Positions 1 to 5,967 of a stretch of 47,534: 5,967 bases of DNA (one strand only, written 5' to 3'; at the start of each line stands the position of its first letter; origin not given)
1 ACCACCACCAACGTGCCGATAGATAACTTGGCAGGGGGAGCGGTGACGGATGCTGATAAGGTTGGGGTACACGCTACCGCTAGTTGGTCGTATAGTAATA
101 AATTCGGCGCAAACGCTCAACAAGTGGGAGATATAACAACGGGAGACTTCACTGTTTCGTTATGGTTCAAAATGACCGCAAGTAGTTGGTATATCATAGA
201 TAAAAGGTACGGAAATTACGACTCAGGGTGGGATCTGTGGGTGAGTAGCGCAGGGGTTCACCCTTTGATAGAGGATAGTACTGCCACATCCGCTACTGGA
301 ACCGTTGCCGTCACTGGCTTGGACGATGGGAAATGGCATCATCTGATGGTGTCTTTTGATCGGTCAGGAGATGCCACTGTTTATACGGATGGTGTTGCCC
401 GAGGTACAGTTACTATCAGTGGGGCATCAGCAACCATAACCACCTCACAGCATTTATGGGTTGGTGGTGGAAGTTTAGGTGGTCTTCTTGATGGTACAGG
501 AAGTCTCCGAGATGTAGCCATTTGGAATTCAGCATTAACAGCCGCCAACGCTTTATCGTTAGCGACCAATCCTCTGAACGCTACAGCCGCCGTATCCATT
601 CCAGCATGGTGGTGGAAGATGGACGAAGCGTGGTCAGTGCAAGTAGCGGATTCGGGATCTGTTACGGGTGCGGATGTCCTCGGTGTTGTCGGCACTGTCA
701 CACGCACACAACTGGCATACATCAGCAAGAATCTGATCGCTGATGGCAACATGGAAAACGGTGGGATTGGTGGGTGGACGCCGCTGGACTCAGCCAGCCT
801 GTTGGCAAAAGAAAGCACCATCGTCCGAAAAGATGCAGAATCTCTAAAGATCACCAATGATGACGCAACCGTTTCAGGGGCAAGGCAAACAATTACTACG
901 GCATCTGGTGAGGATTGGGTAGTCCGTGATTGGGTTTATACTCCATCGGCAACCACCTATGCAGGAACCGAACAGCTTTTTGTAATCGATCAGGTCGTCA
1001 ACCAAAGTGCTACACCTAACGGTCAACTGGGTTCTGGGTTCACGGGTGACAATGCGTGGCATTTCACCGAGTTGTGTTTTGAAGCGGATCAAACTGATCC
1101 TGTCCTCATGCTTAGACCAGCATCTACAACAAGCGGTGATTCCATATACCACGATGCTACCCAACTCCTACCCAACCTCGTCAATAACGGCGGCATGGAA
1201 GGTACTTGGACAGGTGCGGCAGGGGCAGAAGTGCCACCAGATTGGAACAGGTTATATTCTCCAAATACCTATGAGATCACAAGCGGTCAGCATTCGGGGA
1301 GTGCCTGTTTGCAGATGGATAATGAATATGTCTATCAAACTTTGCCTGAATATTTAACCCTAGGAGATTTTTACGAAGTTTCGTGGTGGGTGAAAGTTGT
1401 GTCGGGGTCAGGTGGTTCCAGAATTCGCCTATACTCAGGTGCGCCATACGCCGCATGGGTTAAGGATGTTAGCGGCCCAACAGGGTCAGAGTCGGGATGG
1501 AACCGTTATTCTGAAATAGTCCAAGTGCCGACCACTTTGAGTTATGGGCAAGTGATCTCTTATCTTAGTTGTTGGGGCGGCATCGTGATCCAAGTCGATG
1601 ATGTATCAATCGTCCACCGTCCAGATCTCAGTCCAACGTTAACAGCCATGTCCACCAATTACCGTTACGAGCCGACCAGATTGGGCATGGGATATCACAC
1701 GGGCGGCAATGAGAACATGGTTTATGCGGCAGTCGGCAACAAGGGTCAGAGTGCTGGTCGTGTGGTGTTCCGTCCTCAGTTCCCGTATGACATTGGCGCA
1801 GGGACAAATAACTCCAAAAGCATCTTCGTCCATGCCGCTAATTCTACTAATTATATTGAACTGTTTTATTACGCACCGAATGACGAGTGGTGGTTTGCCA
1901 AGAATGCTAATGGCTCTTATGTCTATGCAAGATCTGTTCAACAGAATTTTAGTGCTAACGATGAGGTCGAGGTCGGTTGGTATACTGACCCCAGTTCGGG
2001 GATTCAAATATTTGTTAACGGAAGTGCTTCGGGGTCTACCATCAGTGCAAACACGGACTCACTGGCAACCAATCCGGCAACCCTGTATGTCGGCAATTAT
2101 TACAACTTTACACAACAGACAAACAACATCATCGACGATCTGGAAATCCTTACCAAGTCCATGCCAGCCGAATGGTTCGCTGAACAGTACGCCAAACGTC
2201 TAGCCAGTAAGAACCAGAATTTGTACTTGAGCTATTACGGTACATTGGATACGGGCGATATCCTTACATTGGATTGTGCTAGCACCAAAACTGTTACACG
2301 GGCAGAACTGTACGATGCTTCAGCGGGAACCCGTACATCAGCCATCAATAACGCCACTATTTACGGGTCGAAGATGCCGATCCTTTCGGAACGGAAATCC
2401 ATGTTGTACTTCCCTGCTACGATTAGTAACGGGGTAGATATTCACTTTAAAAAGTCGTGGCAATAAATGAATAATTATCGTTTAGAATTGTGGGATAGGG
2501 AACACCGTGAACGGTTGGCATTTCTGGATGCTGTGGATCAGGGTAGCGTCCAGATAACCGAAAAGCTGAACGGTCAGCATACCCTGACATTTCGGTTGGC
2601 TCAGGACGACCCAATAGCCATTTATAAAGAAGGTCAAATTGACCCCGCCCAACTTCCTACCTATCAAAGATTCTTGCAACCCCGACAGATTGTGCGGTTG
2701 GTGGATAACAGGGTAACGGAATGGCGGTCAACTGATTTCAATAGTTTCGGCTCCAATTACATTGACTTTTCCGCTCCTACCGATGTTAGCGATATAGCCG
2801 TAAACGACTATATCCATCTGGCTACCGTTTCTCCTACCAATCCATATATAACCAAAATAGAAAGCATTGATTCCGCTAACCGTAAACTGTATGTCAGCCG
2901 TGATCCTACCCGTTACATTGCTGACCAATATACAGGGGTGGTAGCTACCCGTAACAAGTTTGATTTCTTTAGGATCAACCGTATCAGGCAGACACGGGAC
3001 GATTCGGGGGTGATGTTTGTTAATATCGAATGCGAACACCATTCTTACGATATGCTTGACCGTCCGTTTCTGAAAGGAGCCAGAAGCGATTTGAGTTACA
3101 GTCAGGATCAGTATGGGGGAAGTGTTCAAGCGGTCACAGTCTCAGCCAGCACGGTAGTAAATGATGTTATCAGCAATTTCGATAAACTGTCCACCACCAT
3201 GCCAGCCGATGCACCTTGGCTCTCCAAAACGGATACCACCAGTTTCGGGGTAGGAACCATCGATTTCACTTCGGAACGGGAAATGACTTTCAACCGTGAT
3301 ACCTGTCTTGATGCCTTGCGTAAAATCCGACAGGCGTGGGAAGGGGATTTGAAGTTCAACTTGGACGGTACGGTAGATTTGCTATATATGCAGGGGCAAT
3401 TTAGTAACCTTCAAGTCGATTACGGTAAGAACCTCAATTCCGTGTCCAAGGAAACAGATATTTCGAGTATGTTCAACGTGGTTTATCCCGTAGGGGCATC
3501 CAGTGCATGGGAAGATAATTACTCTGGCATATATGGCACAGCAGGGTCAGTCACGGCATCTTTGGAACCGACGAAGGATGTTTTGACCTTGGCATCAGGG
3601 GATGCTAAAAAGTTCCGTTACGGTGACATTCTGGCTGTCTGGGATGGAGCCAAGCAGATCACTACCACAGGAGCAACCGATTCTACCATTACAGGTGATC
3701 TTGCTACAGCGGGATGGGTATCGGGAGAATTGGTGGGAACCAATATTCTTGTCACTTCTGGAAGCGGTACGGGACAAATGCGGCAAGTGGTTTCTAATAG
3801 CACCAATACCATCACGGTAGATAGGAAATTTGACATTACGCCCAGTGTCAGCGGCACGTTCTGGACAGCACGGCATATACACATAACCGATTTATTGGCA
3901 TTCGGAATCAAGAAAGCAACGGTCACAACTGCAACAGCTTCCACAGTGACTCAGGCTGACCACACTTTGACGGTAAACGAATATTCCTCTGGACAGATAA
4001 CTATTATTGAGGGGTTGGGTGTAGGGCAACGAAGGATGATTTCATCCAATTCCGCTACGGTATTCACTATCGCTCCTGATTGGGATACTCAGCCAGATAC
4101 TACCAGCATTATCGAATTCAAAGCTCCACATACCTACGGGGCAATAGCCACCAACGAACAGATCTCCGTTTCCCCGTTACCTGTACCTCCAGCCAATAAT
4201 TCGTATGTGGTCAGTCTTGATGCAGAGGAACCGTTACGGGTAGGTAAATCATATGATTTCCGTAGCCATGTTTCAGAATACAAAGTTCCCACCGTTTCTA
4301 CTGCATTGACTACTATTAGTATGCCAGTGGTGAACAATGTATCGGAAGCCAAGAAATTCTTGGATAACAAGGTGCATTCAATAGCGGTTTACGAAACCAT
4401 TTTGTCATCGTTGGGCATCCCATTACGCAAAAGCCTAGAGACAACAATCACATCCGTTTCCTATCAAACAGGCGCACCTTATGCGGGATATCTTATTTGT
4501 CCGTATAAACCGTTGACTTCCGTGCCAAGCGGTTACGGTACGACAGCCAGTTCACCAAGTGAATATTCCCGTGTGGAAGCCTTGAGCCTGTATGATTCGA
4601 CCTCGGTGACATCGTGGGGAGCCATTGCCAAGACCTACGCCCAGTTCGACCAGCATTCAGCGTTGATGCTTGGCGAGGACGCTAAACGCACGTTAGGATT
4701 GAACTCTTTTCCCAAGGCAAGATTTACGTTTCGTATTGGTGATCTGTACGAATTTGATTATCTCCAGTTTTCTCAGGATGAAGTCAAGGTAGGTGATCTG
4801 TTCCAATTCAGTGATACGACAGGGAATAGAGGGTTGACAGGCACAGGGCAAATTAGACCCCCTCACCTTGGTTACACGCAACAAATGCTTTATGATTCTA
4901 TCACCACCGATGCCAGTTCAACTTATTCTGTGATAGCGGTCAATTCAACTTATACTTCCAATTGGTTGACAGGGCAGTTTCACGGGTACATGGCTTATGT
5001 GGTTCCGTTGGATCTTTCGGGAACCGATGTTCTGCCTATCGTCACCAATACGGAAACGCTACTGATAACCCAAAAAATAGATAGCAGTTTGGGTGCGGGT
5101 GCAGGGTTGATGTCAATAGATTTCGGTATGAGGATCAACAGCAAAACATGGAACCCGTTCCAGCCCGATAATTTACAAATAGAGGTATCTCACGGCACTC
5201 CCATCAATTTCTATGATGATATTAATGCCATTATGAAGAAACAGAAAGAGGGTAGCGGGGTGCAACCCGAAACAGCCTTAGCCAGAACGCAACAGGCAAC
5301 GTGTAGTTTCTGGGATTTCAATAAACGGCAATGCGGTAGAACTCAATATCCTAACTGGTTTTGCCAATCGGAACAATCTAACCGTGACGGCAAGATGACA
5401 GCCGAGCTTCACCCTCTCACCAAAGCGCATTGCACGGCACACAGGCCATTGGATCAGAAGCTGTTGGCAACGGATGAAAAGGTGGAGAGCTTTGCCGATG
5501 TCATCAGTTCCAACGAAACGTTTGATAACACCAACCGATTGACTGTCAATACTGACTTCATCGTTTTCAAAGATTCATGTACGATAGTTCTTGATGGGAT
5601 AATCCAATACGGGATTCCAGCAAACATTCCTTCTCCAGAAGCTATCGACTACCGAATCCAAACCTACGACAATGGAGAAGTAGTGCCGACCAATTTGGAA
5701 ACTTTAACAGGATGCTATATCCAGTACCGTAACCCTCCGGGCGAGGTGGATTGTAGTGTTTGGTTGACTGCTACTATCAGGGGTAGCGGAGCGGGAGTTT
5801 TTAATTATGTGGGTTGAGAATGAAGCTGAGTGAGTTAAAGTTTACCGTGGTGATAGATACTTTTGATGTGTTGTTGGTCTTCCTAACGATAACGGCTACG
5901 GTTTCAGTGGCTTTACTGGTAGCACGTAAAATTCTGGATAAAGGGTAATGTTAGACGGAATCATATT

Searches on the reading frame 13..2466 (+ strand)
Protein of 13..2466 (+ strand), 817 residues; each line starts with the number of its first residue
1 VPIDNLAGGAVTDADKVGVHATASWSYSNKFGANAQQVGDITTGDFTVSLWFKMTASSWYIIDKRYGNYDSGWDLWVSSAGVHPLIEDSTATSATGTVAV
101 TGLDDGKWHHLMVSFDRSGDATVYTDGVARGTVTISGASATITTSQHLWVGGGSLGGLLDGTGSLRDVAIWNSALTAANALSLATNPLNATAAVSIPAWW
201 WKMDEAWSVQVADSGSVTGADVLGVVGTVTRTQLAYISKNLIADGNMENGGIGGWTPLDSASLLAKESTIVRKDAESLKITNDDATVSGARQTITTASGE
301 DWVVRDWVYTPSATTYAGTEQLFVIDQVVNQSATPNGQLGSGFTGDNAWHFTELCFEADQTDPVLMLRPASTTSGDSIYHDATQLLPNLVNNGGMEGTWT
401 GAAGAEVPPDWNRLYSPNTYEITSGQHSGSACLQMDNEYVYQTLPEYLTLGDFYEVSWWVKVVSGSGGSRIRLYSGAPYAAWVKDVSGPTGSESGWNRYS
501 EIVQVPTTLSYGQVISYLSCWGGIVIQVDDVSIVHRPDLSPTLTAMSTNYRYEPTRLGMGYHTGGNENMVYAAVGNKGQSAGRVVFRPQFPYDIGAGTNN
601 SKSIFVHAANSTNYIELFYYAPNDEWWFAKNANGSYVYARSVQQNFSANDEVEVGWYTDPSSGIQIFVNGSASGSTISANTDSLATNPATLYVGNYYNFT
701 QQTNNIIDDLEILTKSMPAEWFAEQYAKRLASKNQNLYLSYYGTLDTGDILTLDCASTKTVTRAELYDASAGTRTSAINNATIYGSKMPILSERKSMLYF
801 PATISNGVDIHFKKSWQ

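Call 9: search_protein_families(library=phrogs, proteins=[window:13-2466:+], max_evalue=0.001)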
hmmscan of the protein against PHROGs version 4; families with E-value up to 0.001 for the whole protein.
window:13-2466:+ (817 aa): 0 families

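Call 83: search_protein_families(library=pfam, proteins=[window:13-2466:+], max_evalue=0.01)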
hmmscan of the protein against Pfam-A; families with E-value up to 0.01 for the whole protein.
window:13-2466:+ (817 aa): 4 families
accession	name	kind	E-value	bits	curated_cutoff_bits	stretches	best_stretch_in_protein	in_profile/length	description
PF13385.13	Laminin_G_3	-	4.3e-22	79.3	27.6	2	39-178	12-148/151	Concanavalin A-like lectin/glucanases superfamily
PF07953.20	Toxin_R_bind_N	-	2e-06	28.1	23.8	1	38-136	48-154/191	Clostridium neurotoxin, N-terminal receptor binding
PF02018.23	CBM_4_9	-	8.6e-06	26.6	25.9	1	239-313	1-76/136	Carbohydrate binding domain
PF02210.31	Laminin_G_2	-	0.00089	20.2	22.9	1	100-153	47-99/126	Laminin G domain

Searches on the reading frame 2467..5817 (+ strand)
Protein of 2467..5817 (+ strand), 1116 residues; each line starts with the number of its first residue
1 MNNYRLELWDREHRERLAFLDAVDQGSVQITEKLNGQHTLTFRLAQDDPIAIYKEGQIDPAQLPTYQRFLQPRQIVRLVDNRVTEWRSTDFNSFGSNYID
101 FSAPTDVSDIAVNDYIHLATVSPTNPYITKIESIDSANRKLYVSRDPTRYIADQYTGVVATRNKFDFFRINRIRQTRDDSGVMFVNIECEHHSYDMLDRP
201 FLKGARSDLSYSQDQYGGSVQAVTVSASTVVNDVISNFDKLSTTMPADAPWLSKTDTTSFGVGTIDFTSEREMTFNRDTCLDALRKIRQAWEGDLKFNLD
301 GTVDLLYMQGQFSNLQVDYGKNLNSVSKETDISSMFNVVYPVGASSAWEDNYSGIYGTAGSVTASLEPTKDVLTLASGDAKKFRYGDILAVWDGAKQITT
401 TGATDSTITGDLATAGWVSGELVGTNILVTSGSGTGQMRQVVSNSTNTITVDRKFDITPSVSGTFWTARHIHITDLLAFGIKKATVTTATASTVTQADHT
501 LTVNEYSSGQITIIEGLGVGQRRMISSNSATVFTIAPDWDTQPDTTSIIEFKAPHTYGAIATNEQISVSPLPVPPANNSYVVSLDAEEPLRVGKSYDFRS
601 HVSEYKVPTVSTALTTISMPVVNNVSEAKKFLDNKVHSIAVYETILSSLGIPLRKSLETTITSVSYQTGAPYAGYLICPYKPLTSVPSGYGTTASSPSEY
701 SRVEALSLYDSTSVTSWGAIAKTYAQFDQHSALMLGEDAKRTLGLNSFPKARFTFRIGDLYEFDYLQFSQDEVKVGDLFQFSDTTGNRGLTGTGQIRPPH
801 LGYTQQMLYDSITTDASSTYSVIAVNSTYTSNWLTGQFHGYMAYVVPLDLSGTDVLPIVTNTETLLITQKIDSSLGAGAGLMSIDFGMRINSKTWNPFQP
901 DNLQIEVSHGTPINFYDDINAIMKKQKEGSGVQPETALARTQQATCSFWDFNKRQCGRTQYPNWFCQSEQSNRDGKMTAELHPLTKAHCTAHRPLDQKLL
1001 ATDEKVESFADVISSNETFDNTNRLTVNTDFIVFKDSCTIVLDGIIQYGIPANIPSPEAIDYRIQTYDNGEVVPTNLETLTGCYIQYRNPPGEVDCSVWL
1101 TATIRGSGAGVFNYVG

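Call 9: search_protein_families(library=phrogs, proteins=[window:2467-5817:+], max_evalue=0.001)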
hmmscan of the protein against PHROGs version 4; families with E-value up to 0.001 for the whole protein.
window:2467-5817:+ (1116 aa): 6 families
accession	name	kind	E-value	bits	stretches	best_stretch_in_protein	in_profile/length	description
phrog_1067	-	head and packaging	1.1e-09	38.4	1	138-346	45-221/991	minor head protein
phrog_3475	-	tail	4.8e-09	35.9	1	256-344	510-599/841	minor tail protein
phrog_5555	-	tail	4.6e-06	26.2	1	164-347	66-221/788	tail protein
phrog_12312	-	head and packaging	0.00011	21.7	1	257-349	114-217/784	virion structural protein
phrog_12493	-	tail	0.00011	21.3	1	167-345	73-227/950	tail protein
phrog_19846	-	unknown function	0.00023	19.9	1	258-352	133-232/1272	-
